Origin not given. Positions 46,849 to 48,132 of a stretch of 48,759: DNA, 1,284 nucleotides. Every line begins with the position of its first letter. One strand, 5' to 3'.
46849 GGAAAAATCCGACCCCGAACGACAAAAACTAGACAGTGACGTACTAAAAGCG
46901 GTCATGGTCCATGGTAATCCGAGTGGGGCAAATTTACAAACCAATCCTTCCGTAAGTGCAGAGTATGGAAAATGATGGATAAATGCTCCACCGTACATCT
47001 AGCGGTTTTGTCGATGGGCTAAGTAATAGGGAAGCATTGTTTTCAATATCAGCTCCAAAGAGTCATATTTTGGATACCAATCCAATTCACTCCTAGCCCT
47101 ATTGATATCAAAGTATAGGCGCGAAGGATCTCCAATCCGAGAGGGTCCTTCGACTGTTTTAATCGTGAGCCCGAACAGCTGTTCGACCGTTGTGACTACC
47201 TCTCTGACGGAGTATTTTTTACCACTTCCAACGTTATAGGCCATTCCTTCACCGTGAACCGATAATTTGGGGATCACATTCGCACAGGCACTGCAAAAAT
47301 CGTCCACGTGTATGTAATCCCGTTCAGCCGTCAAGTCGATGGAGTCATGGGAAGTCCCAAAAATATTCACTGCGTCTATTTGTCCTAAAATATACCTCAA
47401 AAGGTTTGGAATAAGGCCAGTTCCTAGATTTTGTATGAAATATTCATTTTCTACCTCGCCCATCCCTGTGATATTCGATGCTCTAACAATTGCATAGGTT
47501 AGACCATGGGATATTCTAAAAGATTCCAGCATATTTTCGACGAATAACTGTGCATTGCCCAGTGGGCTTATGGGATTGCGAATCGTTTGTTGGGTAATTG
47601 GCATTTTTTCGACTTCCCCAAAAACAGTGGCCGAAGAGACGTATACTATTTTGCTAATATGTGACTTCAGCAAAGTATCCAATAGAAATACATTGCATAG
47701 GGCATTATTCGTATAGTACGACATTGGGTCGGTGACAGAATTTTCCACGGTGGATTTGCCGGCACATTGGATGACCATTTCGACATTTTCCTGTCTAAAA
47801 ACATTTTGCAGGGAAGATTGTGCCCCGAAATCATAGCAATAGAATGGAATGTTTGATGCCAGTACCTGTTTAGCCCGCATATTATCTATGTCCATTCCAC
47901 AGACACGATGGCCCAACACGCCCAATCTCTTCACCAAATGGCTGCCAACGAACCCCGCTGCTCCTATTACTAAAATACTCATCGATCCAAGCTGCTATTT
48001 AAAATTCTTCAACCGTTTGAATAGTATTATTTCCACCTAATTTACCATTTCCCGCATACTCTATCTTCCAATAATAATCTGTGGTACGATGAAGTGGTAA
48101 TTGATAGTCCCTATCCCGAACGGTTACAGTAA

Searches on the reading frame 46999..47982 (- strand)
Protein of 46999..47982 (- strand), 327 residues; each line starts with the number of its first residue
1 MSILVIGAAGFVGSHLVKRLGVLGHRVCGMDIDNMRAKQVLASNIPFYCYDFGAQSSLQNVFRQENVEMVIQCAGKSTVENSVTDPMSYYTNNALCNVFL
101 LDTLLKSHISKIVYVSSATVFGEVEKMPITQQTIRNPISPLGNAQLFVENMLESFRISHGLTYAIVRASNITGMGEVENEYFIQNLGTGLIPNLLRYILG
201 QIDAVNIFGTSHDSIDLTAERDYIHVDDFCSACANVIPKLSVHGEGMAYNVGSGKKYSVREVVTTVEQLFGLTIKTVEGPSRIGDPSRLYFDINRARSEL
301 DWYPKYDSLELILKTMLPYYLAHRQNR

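Call 53: search_protein_families(library=pfam, proteins=[window:46999-47982:-], max_evalue=0.001)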
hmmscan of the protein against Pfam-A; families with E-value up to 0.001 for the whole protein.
window:46999-47982:- (327 aa): 7 families
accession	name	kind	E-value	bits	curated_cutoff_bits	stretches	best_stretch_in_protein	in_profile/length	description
PF01370.27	Epimerase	-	1.8e-41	142.6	20.9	1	3-252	1-240/240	NAD dependent epimerase/dehydratase family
PF16363.11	GDP_Man_Dehyd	-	6.1e-36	125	27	1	4-312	1-329/332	GDP-mannose 4,6 dehydratase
PF04321.23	RmlD_sub_bind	-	8.7e-12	45.1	27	1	1-174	1-154/287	RmlD substrate binding domain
PF01073.25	3Beta_HSD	-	3.7e-10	39.7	22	1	4-129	1-129/280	3-beta hydroxysteroid dehydrogenase/isomerase family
PF13460.12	NAD_binding_10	-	1.5e-06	28.7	27.2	1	7-173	1-148/184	NAD(P)H-binding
PF03721.20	UDPG_MGDP_dh_N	-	0.00026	21.1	27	1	1-61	1-58/187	UDP-glucose/GDP-mannose dehydrogenase family, NAD binding domain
PF02719.21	Polysacc_synt_2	-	0.00061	19.5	20.2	0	3-121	1-132/293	Polysaccharide biosynthesis protein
